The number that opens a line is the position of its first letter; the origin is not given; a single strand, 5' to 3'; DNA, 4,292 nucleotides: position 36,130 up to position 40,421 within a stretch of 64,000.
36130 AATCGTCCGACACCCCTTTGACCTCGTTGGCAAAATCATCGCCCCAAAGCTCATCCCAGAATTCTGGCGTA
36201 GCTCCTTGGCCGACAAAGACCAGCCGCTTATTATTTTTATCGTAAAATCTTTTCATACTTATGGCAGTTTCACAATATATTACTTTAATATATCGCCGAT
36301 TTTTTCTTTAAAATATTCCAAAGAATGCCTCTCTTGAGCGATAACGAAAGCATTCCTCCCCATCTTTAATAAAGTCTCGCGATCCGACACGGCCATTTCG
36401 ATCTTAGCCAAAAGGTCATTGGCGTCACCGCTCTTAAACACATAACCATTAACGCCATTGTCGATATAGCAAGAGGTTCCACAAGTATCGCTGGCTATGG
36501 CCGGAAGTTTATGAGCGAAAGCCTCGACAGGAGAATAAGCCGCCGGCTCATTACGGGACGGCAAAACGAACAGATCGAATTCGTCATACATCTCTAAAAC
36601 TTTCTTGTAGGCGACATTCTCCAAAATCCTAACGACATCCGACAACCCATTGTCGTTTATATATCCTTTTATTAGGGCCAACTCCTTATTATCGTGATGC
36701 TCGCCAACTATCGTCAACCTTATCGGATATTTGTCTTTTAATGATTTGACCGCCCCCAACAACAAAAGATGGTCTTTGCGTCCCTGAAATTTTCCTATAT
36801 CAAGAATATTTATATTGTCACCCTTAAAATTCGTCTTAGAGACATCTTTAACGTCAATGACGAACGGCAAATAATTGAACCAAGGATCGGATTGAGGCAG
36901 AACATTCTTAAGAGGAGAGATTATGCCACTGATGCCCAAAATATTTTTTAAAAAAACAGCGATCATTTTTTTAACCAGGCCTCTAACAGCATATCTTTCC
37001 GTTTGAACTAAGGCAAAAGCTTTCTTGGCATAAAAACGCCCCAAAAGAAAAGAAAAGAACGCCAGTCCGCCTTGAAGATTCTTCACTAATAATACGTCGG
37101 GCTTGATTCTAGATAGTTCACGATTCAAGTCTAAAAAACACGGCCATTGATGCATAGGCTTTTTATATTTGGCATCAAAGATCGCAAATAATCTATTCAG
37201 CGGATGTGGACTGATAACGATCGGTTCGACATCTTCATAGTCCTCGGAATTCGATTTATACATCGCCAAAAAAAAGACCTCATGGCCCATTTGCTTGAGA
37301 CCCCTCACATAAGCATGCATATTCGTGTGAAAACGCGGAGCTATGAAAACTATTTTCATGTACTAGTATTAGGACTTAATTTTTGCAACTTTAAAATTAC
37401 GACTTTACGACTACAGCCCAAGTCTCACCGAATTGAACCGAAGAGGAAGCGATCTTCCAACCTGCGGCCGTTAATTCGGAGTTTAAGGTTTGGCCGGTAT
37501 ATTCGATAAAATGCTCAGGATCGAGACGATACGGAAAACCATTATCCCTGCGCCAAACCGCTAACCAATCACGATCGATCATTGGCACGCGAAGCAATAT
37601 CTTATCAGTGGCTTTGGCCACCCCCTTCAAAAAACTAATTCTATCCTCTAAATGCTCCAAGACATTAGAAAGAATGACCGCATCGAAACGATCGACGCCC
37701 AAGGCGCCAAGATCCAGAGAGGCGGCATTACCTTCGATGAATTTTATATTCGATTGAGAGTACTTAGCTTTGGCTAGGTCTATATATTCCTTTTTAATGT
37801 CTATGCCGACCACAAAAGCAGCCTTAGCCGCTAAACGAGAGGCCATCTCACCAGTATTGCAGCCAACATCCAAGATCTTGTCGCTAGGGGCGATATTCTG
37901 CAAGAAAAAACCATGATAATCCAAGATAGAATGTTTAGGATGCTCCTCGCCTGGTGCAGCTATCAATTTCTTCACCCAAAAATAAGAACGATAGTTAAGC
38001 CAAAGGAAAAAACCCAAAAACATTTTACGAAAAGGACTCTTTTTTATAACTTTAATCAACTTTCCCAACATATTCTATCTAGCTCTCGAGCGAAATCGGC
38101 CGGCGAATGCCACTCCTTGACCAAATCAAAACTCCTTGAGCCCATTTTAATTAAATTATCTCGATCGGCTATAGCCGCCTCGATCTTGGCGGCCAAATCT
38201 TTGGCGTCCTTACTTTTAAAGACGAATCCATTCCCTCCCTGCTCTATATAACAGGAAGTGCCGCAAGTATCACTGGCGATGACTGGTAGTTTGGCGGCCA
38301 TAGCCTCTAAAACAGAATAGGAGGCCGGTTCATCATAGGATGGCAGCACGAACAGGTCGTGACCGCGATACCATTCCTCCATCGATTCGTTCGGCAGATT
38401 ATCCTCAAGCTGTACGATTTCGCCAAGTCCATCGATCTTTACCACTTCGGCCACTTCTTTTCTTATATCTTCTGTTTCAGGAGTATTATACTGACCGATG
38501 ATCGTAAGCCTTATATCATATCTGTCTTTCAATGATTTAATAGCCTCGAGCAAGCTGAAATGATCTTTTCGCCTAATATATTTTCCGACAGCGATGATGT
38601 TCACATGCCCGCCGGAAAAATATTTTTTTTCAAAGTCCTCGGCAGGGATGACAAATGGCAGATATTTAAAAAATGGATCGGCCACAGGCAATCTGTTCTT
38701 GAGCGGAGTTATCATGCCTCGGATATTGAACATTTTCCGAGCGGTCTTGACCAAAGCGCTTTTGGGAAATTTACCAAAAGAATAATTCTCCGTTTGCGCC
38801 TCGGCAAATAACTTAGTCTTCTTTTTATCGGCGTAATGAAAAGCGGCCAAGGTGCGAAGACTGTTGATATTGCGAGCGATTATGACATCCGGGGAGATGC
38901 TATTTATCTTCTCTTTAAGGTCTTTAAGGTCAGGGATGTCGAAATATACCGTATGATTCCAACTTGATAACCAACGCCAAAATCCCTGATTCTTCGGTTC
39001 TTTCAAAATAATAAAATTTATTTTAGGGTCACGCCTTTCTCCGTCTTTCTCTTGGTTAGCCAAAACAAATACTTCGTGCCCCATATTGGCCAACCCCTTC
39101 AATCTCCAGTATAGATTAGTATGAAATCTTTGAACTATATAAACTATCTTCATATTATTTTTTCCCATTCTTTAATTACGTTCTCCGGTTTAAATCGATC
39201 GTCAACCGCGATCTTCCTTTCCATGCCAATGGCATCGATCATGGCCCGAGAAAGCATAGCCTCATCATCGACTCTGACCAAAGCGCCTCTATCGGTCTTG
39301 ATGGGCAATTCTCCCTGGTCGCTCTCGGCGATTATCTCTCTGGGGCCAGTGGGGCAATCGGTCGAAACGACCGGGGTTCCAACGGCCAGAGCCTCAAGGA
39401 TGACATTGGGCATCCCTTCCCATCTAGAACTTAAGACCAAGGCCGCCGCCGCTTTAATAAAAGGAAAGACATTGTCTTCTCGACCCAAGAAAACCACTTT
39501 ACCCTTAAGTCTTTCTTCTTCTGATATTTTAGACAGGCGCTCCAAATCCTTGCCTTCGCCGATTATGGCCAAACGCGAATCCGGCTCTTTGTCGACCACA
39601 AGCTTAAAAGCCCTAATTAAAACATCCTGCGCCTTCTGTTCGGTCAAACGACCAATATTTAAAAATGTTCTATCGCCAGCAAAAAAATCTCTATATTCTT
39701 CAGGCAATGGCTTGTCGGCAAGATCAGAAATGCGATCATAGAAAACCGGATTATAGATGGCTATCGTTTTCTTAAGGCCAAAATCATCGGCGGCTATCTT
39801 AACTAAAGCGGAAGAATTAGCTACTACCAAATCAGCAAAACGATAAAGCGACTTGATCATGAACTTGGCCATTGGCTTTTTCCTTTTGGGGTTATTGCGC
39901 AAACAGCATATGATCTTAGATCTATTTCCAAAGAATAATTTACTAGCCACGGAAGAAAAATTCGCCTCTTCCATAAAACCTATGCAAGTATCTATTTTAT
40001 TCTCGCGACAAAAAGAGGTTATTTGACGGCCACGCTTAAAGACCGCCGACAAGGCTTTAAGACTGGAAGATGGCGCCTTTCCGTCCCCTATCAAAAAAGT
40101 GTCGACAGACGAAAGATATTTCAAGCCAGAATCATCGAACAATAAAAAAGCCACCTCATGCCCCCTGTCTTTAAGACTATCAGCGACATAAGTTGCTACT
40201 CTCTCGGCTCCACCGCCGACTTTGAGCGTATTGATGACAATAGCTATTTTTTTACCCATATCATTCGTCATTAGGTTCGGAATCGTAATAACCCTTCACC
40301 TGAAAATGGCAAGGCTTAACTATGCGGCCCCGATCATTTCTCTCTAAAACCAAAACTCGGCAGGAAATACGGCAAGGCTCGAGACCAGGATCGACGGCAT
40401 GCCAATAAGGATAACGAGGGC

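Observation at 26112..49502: ~23 kb convergent glycan-assembly island: candidate lipid-linked oligosaccharide pathway ending in a GT-C transferase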

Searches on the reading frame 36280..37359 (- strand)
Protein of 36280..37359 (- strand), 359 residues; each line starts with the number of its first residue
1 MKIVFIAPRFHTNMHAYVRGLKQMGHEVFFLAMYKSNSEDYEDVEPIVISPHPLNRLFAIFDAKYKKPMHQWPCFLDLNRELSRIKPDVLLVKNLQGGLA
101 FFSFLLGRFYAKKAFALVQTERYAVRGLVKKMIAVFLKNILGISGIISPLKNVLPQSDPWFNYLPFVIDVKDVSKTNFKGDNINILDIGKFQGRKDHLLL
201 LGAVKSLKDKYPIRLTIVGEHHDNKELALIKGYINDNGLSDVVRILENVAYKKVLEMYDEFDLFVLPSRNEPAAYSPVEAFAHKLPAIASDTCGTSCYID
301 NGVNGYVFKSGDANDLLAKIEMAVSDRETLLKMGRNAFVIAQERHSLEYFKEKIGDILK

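Call 3: search_protein_families(library=pfam, proteins=[window:36280-37359:-], max_evalue=0.01)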
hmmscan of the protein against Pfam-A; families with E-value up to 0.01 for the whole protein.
window:36280-37359:- (359 aa): 5 families
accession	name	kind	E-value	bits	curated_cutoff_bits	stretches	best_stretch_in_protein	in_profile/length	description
PF00534.26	Glycos_transf_1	-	1.7e-30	106.3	26.4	1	174-337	7-169/172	Glycosyl transferases group 1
PF13692.12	Glyco_trans_1_4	-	2.5e-22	80.1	27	1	185-325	4-141/142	Glycosyl transferases group 1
PF13524.12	Glyco_trans_1_2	-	0.00028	21.3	25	1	204-348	6-136/144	Glycosyl transferase-like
PF13439.12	Glyco_transf_4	-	0.00093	19.7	28.5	1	15-94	9-80/170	Glycosyltransferase Family 4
PF20706.3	GT4-conflict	-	0.0088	15.5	26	0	176-304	191-325/385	Family 4 Glycosyltransferase in conflict systems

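Call 74: search_protein_families(library=ncbifam, proteins=[window:36280-37359:-], max_evalue=1e-10)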
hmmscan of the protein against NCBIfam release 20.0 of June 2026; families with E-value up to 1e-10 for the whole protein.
window:36280-37359:- (359 aa): 5 families
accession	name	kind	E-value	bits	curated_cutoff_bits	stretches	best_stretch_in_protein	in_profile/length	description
NF041876.1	EPS_EpsE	equivalog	4.4e-21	75.6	400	1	178-337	210-372/389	exopolysaccharide biosynthesis GT4 family glycosyltransferase EpsE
TIGR03088.1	stp2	hypoth_equivalog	7.6e-19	68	409.05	1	175-349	187-361/374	TIGR03088 family PEP-CTERM/XrtA system glycosyltransferase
TIGR03999.1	thiol_BshA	equivalog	1.8e-14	53.5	273.7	1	186-347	203-359/375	N-acetyl-alpha-D-glucosaminyl L-malate synthase BshA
TIGR04157.1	glyco_rSAM_CFB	subfamily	2.6e-11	43.1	400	1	175-353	220-401/406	TIGR04157 family glycosyltransferase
TIGR03449.1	mycothiol_MshA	equivalog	8.8e-11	41.3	462.5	0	185-342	223-385/406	D-inositol-3-phosphate glycosyltransferase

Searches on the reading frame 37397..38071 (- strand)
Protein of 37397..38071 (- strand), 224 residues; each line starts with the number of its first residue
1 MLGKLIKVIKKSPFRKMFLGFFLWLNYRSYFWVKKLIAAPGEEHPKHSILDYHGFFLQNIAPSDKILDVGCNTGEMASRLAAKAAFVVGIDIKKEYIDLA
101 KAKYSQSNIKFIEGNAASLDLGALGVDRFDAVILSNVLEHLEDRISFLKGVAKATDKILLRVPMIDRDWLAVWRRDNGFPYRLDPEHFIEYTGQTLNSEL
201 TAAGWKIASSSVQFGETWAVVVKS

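Call 4: search_protein_families(library=pfam, proteins=[window:37397-38071:-], max_evalue=0.01)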
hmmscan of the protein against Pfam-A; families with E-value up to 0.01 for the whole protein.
window:37397-38071:- (224 aa): 13 families
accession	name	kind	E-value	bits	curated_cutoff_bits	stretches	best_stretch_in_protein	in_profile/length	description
PF13649.12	Methyltransf_25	-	1.8e-15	57.8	27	1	66-153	1-91/97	Methyltransferase domain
PF08241.18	Methyltransf_11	-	2.4e-15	57.4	21.2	1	67-153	1-85/95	Methyltransferase domain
PF13489.12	Methyltransf_23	-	5.5e-14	52.7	27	1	49-209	9-163/164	Methyltransferase domain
PF13847.12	Methyltransf_31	-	6.2e-14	52.3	27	1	63-155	4-101/145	Methyltransferase domain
PF08242.18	Methyltransf_12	-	1.6e-13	51.6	30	1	67-154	1-91/98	Methyltransferase domain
PF01209.24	Ubie_methyltran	-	8.8e-06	25.7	20.1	1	61-151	46-139/233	ubiE/COQ5 methyltransferase family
PF07021.18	MetW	-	1.2e-05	25.4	21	1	57-164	8-111/193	Methionine biosynthesis protein MetW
PF05401.17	NodS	-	3e-05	24.4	24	1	65-146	46-124/201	Nodulation protein S (NodS)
PF08003.17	Methyltransf_9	-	0.00042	19.8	23.8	1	65-149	118-203/315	Protein of unknown function (DUF1698)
PF02353.26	CMAS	-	0.00099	18.9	27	1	59-141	59-140/273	Mycolic acid cyclopropane synthetase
PF01728.25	FtsJ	-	0.0016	18.8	24.1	1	60-121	19-80/181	FtsJ-like methyltransferase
PF05175.20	MTS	-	0.0019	18.3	23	1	56-133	23-103/170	Methyltransferase small domain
PF24675.1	NpmA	-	0.009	15.8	60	0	65-105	26-68/214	16S rRNA (adenine(1408)-N(1))-methyltransferase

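Call 74: search_protein_families(library=ncbifam, proteins=[window:37397-38071:-], max_evalue=1e-10)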
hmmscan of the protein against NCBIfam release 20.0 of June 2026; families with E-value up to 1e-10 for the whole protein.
window:37397-38071:- (224 aa): 2 families
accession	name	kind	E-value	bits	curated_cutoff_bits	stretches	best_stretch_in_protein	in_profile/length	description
TIGR01983.1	UbiG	equivalog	2e-14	53.5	102.95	1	63-171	50-160/228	bifunctional 2-polyprenyl-6-hydroxyphenol methylase/3-demethylubiquinol 3-O-methyltransferase UbiG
NF043040.1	corrin_prot_MT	hypoth_equivalog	3.9e-14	52.6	180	1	58-143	36-125/216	corrinoid protein-associated methyltransferase CpaM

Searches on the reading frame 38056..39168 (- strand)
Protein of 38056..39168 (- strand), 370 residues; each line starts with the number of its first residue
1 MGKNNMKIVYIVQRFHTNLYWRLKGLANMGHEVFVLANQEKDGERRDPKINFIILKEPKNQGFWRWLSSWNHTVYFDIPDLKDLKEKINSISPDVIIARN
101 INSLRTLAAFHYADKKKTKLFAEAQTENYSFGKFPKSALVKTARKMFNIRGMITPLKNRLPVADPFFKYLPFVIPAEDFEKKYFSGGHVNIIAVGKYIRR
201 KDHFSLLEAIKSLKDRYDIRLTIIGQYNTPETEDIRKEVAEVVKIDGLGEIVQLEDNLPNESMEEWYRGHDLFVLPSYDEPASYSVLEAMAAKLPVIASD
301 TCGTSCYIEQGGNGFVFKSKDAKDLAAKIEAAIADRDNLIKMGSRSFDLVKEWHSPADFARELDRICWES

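Call 4: search_protein_families(library=pfam, proteins=[window:38056-39168:-], max_evalue=0.01)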
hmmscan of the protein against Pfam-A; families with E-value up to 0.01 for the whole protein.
window:38056-39168:- (370 aa): 7 families
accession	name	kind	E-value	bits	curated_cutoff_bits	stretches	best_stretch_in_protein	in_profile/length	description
PF00534.26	Glycos_transf_1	-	1.3e-29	103.3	26.4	1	180-342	7-165/172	Glycosyl transferases group 1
PF13692.12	Glyco_trans_1_4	-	8.5e-27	94.6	27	1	190-335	3-142/142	Glycosyl transferases group 1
PF20706.3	GT4-conflict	-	5.7e-08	32.6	26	1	185-338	194-360/385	Family 4 Glycosyltransferase in conflict systems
PF13524.12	Glyco_trans_1_2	-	1.1e-05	25.9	25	1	209-363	5-142/144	Glycosyl transferase-like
PF13439.12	Glyco_transf_4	-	0.0006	20.3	28.5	1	24-106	13-86/170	Glycosyltransferase Family 4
PF13477.12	Glyco_trans_4_2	-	0.002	18.8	23.4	1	8-109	2-91/139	Glycosyl transferase 4-like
PF05693.19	Glycogen_syn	-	0.003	16.7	27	1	262-310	462-510/639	Glycogen synthase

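Call 74: search_protein_families(library=ncbifam, proteins=[window:38056-39168:-], max_evalue=1e-10)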
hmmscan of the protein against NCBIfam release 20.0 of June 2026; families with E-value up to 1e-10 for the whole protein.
window:38056-39168:- (370 aa): 11 families
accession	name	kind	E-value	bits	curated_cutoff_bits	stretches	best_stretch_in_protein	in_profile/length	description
NF041876.1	EPS_EpsE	equivalog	3.1e-26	92.6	400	1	185-350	211-376/389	exopolysaccharide biosynthesis GT4 family glycosyltransferase EpsE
TIGR03088.1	stp2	hypoth_equivalog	9.8e-20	70.9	409.05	1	180-356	186-359/374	TIGR03088 family PEP-CTERM/XrtA system glycosyltransferase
TIGR02149.1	glgA_Coryne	subfamily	1.5e-17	63.8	302.4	1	189-360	205-380/391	glycogen synthase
TIGR03449.1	mycothiol_MshA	equivalog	1.4e-14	53.8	462.5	1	205-350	237-384/406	D-inositol-3-phosphate glycosyltransferase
TIGR03999.1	thiol_BshA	equivalog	2.4e-14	53.1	273.7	1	179-352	189-355/375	N-acetyl-alpha-D-glucosaminyl L-malate synthase BshA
NF047684.1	TeichurnBiosyTuaC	equivalog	5.1e-14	52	550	1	191-362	222-381/391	teichuronic acid biosynthesis protein TuaC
NF038295.1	EPS_HpsP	equivalog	7.1e-13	48.3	550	1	202-360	220-377/388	hormogonium polysaccharide biosynthesis glycosyltransferase HpsP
TIGR04047.1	MSMEG_0565_glyc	hypoth_equivalog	3.9e-12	45.9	259.85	1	189-343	194-351/373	MSMEG_0565 family glycosyltransferase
TIGR04348.1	TIGR04348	equivalog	5e-12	45.5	300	1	186-345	135-287/310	selenoneine biosynthesis selenosugar synthase SenB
NF012028.0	PRK15484.1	subfamily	1.9e-11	43.7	618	1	192-352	197-360/380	lipopolysaccharide N-acetylglucosaminyltransferase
TIGR04157.1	glyco_rSAM_CFB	subfamily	2.1e-11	43.5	400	1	189-325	228-356/406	TIGR04157 family glycosyltransferase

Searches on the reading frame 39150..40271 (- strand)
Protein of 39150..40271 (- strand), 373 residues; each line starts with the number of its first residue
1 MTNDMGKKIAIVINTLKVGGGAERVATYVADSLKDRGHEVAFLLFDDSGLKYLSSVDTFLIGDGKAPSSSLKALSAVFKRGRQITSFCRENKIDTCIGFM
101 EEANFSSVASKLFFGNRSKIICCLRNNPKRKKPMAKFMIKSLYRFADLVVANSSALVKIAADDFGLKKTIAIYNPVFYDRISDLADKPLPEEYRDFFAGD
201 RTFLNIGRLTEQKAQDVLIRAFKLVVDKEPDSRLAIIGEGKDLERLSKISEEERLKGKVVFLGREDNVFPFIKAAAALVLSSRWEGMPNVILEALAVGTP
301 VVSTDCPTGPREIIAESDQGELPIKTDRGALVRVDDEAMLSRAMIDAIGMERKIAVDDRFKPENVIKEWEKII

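Call 4: search_protein_families(library=pfam, proteins=[window:39150-40271:-], max_evalue=0.01)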
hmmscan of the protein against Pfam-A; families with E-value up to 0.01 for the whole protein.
window:39150-40271:- (373 aa): 5 families
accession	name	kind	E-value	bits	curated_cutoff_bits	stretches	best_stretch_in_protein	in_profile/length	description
PF00534.26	Glycos_transf_1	-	4.2e-31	108.2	26.4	1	198-333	13-150/172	Glycosyl transferases group 1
PF13692.12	Glyco_trans_1_4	-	2.1e-30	106.3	27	1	201-347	2-139/142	Glycosyl transferases group 1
PF13439.12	Glyco_transf_4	-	1.8e-11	44.8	28.5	1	20-176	2-166/170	Glycosyltransferase Family 4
PF20706.3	GT4-conflict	-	3.4e-06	26.7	26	1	191-305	190-312/385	Family 4 Glycosyltransferase in conflict systems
PF13579.12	Glyco_trans_4_4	-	0.00027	21.8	29.7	1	20-166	1-147/158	Glycosyl transferase 4-like domain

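Call 74: search_protein_families(library=ncbifam, proteins=[window:39150-40271:-], max_evalue=1e-10)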
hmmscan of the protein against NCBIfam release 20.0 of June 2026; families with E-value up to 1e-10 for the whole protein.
window:39150-40271:- (373 aa): 14 families
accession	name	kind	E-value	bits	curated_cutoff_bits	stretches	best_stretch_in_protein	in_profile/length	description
NF050063.1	ProtGlycPglJ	equivalog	1.7e-39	136.1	500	1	7-351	2-333/363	N-acetylgalactosamine-N,N'-diacetylbacillosaminyl-diphospho-undecaprenol 4-alpha-N-acetylgalactosaminyltransferase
TIGR03088.1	stp2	hypoth_equivalog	1.4e-25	90.2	409.05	1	145-372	136-369/374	TIGR03088 family PEP-CTERM/XrtA system glycosyltransferase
NF007396.0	PRK09922.1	equivalog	7.2e-25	87.6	385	1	7-322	3-307/361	lipopolysaccharide 1,6-galactosyltransferase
NF047880.1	glyco_SdgA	exception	1.9e-22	79.5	800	1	201-373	316-487/488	serine-aspartate repeat adhesin O-glycosyltransferase SdgA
NF050056.1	ProtGlycPglH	equivalog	3.4e-22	79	600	1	8-345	2-314/354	GalNAc-alpha-(1->4)-GalNAc-alpha-(1->3)-diNAcBac-PP-undecaprenol alpha-1,4-N-acetyl-D-galactosaminyltransferase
TIGR03999.1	thiol_BshA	equivalog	4.5e-21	75.2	273.7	1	144-372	143-369/375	N-acetyl-alpha-D-glucosaminyl L-malate synthase BshA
TIGR04157.1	glyco_rSAM_CFB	subfamily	6.9e-18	64.8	400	1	140-345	164-369/406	TIGR04157 family glycosyltransferase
NF041876.1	EPS_EpsE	equivalog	8.3e-16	58.2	400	1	203-361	217-381/389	exopolysaccharide biosynthesis GT4 family glycosyltransferase EpsE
NF011726.0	PRK15179.1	equivalog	8e-14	50.9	733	1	203-320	520-636/694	Vi polysaccharide biosynthesis protein TviE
NF038011.1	PelF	equivalog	2.5e-12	46.6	100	1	166-349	279-456/489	GT4 family glycosyltransferase PelF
TIGR04047.1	MSMEG_0565_glyc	hypoth_equivalog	3.5e-12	46.1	259.85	1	144-307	137-309/373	MSMEG_0565 family glycosyltransferase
NF047684.1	TeichurnBiosyTuaC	equivalog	1.4e-11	43.9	550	1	201-307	220-322/391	teichuronic acid biosynthesis protein TuaC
NF047881.1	glyco_SdgB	exception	2.9e-11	42.7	800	1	132-372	262-492/496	serine-aspartate repeat adhesin O-glycosyltransferase SdgB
NF046085.1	XrtY_assoc_Gly1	equivalog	4.9e-11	42.1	400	1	203-320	212-329/387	XrtY-associated glycosyltransferase XYAG1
